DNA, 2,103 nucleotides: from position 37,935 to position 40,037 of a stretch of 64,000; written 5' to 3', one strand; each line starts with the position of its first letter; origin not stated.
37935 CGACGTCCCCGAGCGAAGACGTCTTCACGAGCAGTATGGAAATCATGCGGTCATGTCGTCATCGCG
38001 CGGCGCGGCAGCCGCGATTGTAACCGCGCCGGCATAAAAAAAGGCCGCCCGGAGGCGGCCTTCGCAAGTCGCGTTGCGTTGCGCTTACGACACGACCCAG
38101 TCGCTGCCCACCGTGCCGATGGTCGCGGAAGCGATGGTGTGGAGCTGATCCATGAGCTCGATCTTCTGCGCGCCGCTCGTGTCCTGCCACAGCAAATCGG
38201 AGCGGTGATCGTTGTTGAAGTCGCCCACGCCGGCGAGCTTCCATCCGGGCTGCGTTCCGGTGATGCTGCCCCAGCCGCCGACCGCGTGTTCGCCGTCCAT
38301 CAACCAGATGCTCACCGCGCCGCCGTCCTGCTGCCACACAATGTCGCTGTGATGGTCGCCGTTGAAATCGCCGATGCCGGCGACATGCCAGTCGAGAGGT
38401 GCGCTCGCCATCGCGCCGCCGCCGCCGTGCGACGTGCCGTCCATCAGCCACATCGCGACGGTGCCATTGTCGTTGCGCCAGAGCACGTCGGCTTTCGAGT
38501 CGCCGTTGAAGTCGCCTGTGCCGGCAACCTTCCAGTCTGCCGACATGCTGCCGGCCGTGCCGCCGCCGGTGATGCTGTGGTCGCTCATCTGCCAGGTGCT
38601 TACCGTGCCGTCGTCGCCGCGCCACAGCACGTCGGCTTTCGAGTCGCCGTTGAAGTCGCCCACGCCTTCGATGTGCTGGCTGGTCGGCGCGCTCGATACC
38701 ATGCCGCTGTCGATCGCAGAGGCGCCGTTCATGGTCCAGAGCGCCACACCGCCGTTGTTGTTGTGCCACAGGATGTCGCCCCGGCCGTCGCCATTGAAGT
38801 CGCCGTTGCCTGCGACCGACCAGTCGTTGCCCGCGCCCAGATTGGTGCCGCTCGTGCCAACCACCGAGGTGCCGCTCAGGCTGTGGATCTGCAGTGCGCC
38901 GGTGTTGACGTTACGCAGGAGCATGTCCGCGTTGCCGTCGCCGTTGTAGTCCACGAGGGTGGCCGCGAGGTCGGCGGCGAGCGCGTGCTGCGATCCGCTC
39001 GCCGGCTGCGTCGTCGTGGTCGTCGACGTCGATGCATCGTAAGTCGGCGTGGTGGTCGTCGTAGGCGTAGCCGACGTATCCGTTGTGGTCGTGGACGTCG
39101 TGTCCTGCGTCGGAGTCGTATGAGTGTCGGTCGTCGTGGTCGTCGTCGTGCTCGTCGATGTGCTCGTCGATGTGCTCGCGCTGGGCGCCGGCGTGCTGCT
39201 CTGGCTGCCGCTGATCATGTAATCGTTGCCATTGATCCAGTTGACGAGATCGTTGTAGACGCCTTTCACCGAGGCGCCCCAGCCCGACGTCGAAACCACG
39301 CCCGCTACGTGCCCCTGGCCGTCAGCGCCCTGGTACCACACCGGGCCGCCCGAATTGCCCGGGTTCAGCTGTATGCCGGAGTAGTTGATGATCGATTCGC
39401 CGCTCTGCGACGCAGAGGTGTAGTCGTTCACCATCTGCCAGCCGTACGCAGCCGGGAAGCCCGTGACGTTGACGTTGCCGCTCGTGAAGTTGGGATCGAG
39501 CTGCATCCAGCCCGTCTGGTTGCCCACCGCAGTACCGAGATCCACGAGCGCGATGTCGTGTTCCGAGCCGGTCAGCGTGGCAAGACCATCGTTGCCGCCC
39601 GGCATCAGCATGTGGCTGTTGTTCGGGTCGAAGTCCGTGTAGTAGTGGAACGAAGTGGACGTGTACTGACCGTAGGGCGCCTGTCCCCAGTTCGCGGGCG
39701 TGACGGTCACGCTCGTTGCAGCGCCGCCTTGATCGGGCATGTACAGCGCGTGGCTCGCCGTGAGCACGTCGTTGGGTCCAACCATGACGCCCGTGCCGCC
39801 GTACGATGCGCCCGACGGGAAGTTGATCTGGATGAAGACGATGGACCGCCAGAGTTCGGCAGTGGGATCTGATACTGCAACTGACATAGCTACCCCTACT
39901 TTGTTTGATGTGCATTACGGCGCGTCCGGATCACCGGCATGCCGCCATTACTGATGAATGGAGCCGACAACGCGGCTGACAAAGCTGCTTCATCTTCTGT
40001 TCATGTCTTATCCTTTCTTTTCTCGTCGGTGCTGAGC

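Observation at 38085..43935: Type I secretion pair next to an S1 serine protease fused to a Ca-loop FG-GAP propeller: a candidate non-RTX T1SS cargo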

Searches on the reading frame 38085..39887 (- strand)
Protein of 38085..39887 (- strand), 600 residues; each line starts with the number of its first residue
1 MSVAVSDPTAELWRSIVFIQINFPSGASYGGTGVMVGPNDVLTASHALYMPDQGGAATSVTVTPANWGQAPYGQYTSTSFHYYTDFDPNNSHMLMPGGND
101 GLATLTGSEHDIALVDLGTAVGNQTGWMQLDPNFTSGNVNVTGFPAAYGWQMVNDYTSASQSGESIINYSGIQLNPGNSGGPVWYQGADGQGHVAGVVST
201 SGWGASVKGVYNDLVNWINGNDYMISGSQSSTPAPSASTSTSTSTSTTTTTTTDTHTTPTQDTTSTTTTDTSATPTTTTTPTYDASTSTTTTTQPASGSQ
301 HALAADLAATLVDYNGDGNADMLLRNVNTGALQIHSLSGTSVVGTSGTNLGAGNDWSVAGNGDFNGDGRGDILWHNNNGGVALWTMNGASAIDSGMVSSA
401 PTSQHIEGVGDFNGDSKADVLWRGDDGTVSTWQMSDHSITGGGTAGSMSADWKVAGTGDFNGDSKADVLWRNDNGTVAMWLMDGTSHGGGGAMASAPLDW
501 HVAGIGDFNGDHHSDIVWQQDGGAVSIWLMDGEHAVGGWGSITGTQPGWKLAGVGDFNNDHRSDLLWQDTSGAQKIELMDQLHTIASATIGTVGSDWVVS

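Call 7: search_protein_families(library=pfam, proteins=[window:38085-39887:-], max_evalue=0.01)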
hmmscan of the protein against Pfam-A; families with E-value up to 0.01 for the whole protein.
window:38085-39887:- (600 aa): 2 families
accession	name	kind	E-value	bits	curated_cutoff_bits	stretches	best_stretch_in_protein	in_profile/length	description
PF13517.12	FG-GAP_3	-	2.9e-25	89.1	26.9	5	459-518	1-61/61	FG-GAP-like repeat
PF01839.29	FG-GAP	-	6.5e-23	80.6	22.1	4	456-476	6-26/37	FG-GAP repeat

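Call 8: search_protein_families(library=ncbifam, proteins=[window:38085-39887:-], max_evalue=0.01)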
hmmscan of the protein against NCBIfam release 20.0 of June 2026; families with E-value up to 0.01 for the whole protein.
window:38085-39887:- (600 aa): 2 families
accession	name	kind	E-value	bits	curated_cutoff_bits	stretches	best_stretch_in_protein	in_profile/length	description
NF047539.1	XAC2610_fam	domain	1.4e-06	28.7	35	0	311-331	3-23/89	XAC2610-related protein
NF003084.0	PRK04012.1-3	subfamily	0.006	16.4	91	0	459-478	73-92/104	translation initiation factor IF-1A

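Call 11: find_homologous_proteins(query=window:38085-39887:-)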
Query window:38085-39887:- (600 aa): 1474 proteins with E <= 0.001 among 8000 candidates; the best 120 are listed.
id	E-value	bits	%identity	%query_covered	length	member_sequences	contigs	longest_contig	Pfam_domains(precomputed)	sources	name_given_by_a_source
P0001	0.0e+0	1263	93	100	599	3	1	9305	PF01839.30,PF13517.13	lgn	-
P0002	0.0e+0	1067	78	100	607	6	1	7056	PF01839.30,PF13517.13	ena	-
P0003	6.7e-292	988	75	100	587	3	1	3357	PF01839.30,PF13517.13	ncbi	-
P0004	2.9e-253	860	67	100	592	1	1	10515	PF01839.30,PF13517.13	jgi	jgi:hypothetical protein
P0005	2.6e-236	804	65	94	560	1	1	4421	PF01839.30,PF13517.13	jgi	jgi:hypothetical protein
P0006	3.5e-231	787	67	94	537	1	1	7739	PF01839.30,PF13517.13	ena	-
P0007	9.4e-209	713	60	49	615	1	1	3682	PF01839.30,PF13517.13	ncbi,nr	ncbi:MAG TPA: FG-GAP-like repeat-containing protein, partial [Burkholderiales bacterium]|nr:FG-GAP-l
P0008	2.4e-189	649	58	48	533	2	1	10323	PF01839.30,PF13365.13,PF13517.13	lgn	-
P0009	2.5e-182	626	57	50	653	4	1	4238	PF01839.30,PF13365.13,PF13517.13,PF00353.26,PF00089.33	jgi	jgi:V8-like Glu-specific endopeptidase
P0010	4.2e-182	625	49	100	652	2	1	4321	PF01839.30,PF13517.13,PF00353.26,PF00089.33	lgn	-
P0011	7.2e-180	618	61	38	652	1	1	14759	PF01839.30,PF13517.13,PF00353.26,PF00089.33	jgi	jgi:V8-like Glu-specific endopeptidase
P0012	1.8e-177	610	53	50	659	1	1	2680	PF01839.30,PF13517.13,PF00353.26,PF00089.33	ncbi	-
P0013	8.0e-177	608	53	54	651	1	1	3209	PF01839.30,PF13365.13,PF13517.13,PF00353.26,PF00089.33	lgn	-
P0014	1.1e-174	601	56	49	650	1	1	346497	PF01839.30,PF13517.13,PF00353.26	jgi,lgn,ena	-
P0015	1.8e-169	583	54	48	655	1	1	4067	PF01839.30,PF13365.13,PF13517.13,PF00353.26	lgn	-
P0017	6.3e-158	545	45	100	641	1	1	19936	PF01839.30,PF13365.13,PF13517.13,PF00353.26,PF00089.33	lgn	-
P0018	4.3e-154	533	45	96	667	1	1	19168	PF01839.30,PF13365.13,PF13517.13,PF00353.26,PF00089.33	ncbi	ncbi:MAG: FG-GAP-like repeat-containing protein, partial [Rhodospirillaceae bacterium]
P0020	1.5e-137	478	42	54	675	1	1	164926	PF01839.30,PF13517.13,PF00353.26,PF00089.33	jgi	jgi:V8-like Glu-specific endopeptidase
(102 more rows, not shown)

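Call 15: find_related_loci(query=window:38085-39887:-, collection=genome_contigs, flank=10000)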
Query window:38085-39887:- (600 aa) in genome_contigs; peptide patterns used: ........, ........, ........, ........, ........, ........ (x = any residue, [..] = any of these).
28 stretches matched a pattern; 3 encode a relative of the query (tblastn E <= 1e-3); 3 distinct loci.
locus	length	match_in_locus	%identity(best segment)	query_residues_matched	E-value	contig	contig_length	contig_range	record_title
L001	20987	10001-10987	40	311-600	8e-59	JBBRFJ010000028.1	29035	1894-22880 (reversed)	MAG: Burkholderiales bacterium isolate Co_metawrap_2560 Cmw_2560_k141_18097437_length_29035_cov_40.9889, whole genome sh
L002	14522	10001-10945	37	313-600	4e-43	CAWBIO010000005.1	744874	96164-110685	MAG: uncultured Acidobacteriaceae bacterium isolate MFD05580.bin.1.89 genome assembly, contig: contig_36399, whole genom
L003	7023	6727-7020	48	309-600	7e-17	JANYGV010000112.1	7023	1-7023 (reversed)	MAG: Burkholderiales bacterium isolate 341R_metabinner_85 341R_k141_5495, whole genome shotgun sequence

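Call 16: find_encoding_contigs(protein=P0014, flank=10000, max_places=3)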
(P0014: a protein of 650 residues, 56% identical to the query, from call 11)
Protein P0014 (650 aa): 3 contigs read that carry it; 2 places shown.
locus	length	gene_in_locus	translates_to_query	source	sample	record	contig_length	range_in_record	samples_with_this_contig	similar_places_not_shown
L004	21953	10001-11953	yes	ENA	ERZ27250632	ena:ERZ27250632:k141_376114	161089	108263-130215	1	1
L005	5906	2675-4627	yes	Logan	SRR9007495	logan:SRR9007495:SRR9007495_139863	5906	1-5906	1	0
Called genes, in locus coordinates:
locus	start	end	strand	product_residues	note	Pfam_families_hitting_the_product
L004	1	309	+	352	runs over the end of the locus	PF00483:NTP_transferase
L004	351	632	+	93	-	PF19029:DUF883_C (weak)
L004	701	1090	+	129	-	PF07332:Phage_holin_3_6 (weak)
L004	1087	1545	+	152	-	-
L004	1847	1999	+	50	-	-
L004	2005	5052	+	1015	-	PF08447:PAS_3, PF00989:PAS, PF08448:PAS_4, PF08447:PAS_3, PF01590:GAF, PF08447:PAS_3, PF00512:HisKA, PF02518:HATPase_c, +4 more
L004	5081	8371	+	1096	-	PF00989:PAS, PF08448:PAS_4, PF13426:PAS_9, PF08448:PAS_4, PF13426:PAS_9, PF08447:PAS_3, PF00512:HisKA, PF02518:HATPase_c, +3 more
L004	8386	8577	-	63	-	PF09954:DUF2188 (weak)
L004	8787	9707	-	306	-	PF02737:3HCDH_N (weak), PF02826:2-Hacid_dh_C (faint), PF03446:NAD_binding_2, PF03807:F420_oxidored, PF14833:NAD_binding_11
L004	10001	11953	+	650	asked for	PF01839:FG-GAP (faint), PF00353:HemolysinCabind, PF13517:FG-GAP_3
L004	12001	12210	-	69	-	PF00563:EAL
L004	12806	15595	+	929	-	PF09699:Paired_CXXCH_1 (faint), PF14522:Cytochrome_C7 (faint), PF14537:Cytochrom_c3_2 (faint), PF22113:Mtrc-MtrF_II-IV_dom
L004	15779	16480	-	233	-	-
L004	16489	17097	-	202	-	-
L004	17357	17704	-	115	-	PF02452:PemK_toxin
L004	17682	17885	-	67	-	PF10047:DUF2281 (weak)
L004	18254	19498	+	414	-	PF01266:DAO, PF07992:Pyr_redox_2 (faint), PF13450:NAD_binding_8 (faint)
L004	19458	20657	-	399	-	PF01408:GFO_IDH_MocA, PF03447:NAD_binding_3 (weak), PF02894:GFO_IDH_MocA_C, PF22725:GFO_IDH_MocA_C3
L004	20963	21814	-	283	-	PF00248:Aldo_ket_red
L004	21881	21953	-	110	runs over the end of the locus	-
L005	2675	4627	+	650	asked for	PF01839:FG-GAP (faint), PF00353:HemolysinCabind, PF13517:FG-GAP_3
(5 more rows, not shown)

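Call 17: find_encoding_contigs(protein=P0020, flank=10000, max_places=3)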
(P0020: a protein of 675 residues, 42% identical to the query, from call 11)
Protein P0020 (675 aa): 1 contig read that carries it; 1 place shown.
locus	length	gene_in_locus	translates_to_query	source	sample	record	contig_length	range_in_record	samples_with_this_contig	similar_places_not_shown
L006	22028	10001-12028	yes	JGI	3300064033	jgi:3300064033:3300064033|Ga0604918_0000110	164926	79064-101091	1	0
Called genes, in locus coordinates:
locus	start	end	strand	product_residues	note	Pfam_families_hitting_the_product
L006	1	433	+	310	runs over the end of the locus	PF01408:GFO_IDH_MocA, PF02894:GFO_IDH_MocA_C (weak), PF22725:GFO_IDH_MocA_C3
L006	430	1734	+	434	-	PF03721:UDPG_MGDP_dh_N, PF00984:UDPG_MGDP_dh, PF03720:UDPG_MGDP_dh_C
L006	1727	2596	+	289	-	PF01370:Epimerase, PF04321:RmlD_sub_bind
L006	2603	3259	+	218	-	PF13489:Methyltransf_23 (weak), PF13847:Methyltransf_31, PF08241:Methyltransf_11, PF08242:Methyltransf_12 (weak), PF13649:Methyltransf_25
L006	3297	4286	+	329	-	PF01370:Epimerase, PF16363:GDP_Man_Dehyd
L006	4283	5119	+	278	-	PF13292:DXP_synthase_N (faint), PF00456:Transketolase_N, PF00676:E1_dh (weak)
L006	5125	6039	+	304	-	PF02779:Transket_pyr, PF02780:Transketolase_C, PF17147:PFOR_II (weak)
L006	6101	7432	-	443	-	PF25919:BSH_CusB (faint), PF25917:BSH_RND (weak), PF25973:BSH_CzcB, PF25994:HH_AprE, PF26002:Beta-barrel_AprE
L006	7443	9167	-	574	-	PF00664:ABC_membrane, PF00005:ABC_tran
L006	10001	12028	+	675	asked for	PF00089:Trypsin (weak), PF00353:HemolysinCabind (weak), PF13517:FG-GAP_3, PF01839:FG-GAP (weak), PF13517:FG-GAP_3 (weak)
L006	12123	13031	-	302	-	PF01370:Epimerase, PF04321:RmlD_sub_bind, PF16363:GDP_Man_Dehyd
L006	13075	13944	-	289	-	PF00483:NTP_transferase, PF12804:NTP_transf_3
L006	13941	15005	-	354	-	PF01073:3Beta_HSD, PF01370:Epimerase, PF02719:Polysacc_synt_2, PF04321:RmlD_sub_bind, PF16363:GDP_Man_Dehyd, PF07993:NAD_binding_4 (weak)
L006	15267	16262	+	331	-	PF01075:Glyco_transf_9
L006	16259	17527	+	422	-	PF04413:Glycos_transf_N, PF00534:Glycos_transf_1 (weak)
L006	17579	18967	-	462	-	PF02321:OEP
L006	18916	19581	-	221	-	PF01135:PCMT, PF13489:Methyltransf_23 (weak), PF00398:RrnaAD (weak), PF13847:Methyltransf_31, PF08241:Methyltransf_11 (weak), PF08242:Methyltransf_12 (weak), PF13649:Methyltransf_25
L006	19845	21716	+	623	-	PF13667:ThiC-associated, PF01964:ThiC_Rad_SAM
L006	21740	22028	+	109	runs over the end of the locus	-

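Call 18: find_encoding_contigs(protein=P0017, flank=10000, max_places=3)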
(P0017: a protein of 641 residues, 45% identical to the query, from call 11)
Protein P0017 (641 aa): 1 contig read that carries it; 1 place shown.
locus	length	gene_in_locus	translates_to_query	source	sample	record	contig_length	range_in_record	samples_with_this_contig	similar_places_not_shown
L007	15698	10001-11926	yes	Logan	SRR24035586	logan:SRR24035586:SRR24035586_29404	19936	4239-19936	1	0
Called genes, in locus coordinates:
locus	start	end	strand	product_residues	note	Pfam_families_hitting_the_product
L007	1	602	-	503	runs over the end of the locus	PF01970:TctA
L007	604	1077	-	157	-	PF07331:TctB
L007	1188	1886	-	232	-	PF13531:SBP_bac_11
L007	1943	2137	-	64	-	-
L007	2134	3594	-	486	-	PF01425:Amidase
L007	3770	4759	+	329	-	PF03401:TctC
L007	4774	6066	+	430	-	PF01425:Amidase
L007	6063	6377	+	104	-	PF09413:DUF2007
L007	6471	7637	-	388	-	PF13378:MR_MLE_C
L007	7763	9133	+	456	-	PF03972:MmgE_PrpD_N, PF19305:MmgE_PrpD_C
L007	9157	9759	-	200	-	PF13527:Acetyltransf_9, PF00583:Acetyltransf_1, PF13673:Acetyltransf_10 (faint), PF13508:Acetyltransf_7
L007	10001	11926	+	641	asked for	PF00089:Trypsin (weak), PF13365:Trypsin_2 (weak), PF00353:HemolysinCabind (weak), PF01839:FG-GAP (faint), PF13517:FG-GAP_3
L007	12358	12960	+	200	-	PF00561:Abhydrolase_1 (weak), PF12697:Abhydrolase_6 (weak), PF12146:Hydrolase_4 (weak)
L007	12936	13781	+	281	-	PF12146:Hydrolase_4, PF00561:Abhydrolase_1, PF12697:Abhydrolase_6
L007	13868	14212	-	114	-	-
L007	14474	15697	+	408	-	?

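Call 19: find_encoding_contigs(protein=P0004, flank=10000, max_places=2)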
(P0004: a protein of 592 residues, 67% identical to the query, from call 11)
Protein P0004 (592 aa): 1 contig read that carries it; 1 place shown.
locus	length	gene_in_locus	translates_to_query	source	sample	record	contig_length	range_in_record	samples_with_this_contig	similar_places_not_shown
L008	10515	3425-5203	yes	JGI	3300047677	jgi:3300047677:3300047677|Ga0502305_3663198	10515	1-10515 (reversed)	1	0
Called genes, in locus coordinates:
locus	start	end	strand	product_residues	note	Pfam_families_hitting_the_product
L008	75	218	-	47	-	-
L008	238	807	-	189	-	PF13358:DDE_3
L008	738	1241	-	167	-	PF13384:HTH_23 (faint), PF13565:HTH_32 (weak), PF13592:HTH_33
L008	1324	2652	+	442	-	PF25917:BSH_RND (weak), PF25973:BSH_CzcB (weak), PF25984:BSH_YknX (faint), PF25994:HH_AprE, PF26002:Beta-barrel_AprE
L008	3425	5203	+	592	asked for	PF01839:FG-GAP (faint), PF13517:FG-GAP_3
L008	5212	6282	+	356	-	PF01075:Glyco_transf_9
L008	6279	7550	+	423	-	PF04413:Glycos_transf_N, PF00534:Glycos_transf_1 (weak)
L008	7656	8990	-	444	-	PF02321:OEP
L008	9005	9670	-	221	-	PF01135:PCMT, PF08704:GCD14 (weak), PF13489:Methyltransf_23, PF00398:RrnaAD (weak), PF13847:Methyltransf_31, PF08241:Methyltransf_11 (weak), PF08242:Methyltransf_12, PF13649:Methyltransf_25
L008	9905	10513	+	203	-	?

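Call 20: find_encoding_contigs(protein=P0011, flank=10000, max_places=2)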
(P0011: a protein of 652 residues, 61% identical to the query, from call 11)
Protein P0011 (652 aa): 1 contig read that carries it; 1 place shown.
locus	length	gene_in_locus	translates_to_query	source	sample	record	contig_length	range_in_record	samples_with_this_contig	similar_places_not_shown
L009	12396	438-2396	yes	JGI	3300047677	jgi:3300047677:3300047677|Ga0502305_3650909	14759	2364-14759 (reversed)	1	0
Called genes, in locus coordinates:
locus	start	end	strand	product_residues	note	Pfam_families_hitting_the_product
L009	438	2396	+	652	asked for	PF00089:Trypsin (faint), PF01839:FG-GAP (faint), PF00353:HemolysinCabind, PF13517:FG-GAP_3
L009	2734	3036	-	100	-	-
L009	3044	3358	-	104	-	-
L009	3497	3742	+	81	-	-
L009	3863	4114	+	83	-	-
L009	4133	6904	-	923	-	PF05227:CHASE3, PF13188:PAS_8 (faint), PF00989:PAS, PF08448:PAS_4, PF13426:PAS_9, PF08447:PAS_3, PF00990:GGDEF, PF00563:EAL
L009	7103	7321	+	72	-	-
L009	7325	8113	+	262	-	PF06808:DctM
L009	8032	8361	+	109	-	PF06808:DctM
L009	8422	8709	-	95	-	PF03083:MtN3_slv (weak), PF04193:PQ-loop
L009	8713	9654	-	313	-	PF00126:HTH_1, PF03466:LysR_substrate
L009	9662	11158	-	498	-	PF00884:Sulfatase, PF01663:Phosphodiest (weak), PF16347:SGSH_C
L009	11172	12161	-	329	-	PF03401:TctC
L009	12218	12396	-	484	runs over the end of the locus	PF00884:Sulfatase, PF01663:Phosphodiest (faint), PF16347:SGSH_C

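Call 21: find_encoding_contigs(protein=P0018, flank=10000, max_places=2)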
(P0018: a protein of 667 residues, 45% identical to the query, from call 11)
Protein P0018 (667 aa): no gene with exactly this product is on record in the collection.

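Call 22: find_encoding_contigs(protein=P0008, flank=10000, max_places=2)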
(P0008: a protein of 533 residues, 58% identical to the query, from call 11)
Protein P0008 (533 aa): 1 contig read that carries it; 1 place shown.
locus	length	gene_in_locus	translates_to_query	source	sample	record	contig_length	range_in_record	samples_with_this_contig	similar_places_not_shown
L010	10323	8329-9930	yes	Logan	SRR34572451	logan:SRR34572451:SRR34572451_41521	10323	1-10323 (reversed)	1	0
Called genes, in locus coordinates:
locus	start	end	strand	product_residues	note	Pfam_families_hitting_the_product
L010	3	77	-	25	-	?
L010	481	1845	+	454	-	PF13439:Glyco_transf_4 (faint), PF00534:Glycos_transf_1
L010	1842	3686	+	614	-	PF04945:YHS, PF00343:Phosphorylase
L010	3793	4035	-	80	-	-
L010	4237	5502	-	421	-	PF27126:NmeDI_C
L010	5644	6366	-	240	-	-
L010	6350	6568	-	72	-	-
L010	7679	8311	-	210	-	-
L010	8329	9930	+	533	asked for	PF13365:Trypsin_2 (weak), PF01839:FG-GAP (weak), PF13517:FG-GAP_3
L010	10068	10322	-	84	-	?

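Call 58: predict_structure(alignment_id=A2)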
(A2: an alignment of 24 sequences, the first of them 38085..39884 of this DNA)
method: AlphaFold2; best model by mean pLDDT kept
length: 599 residues; sequences in the alignment: 24
mean_pLDDT: 73.8   pTM: 0.52
mean pLDDT of the five models: 73.8, 73.0, 71.6, 68.9, 67.7
residues with pLDDT >= 90: 192; 70-90: 232; 50-70: 49; < 50: 126
segments of 3 or more residues with pLDDT < 50: 66-70, 83-109, 199-208, 222-304
pLDDT, mean of each block of 10 residues (from residue 1): 74 86 81 88 76 77 60 76 41 28 36 79 81 81 82 82 63 73 86 74 45 55 32 28 29 26 25 27 26 25 66 94 84 94 84 82 95 85 89 80 91 97 93 90 92 95 96 93 91 88 95 94 92 83 87 96 94 93 92 86
secondary structure, 60 per line:
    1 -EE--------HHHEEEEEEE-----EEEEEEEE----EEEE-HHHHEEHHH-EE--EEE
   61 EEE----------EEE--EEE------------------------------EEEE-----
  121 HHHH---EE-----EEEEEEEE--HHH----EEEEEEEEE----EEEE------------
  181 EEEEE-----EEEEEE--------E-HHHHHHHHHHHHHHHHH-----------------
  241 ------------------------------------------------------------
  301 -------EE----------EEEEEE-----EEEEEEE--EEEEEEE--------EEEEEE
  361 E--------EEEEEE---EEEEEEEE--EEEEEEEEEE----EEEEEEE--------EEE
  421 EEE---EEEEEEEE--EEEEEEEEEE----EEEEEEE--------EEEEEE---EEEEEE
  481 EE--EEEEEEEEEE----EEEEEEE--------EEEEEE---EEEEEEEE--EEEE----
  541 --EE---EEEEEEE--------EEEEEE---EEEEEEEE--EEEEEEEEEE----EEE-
elements in order: E15-21 E27-34 E39-42 H44-47 E58-63 E74-76 E79-81 E112-115 H121-124 E135-142 E152-160 E165-168 E181-185 E191-196 H207-223 E320-325 E331-337 E340-346 E355-361 E370-375 E379-386 E389-398 E403-409 E418-423 E427-434 E437-446 E451-457 E466-471 E475-482 E485-494 E499-505 E514-519 E523-530 E533-536 E548-554 E563-568 E572-579 E582-591 E596-598
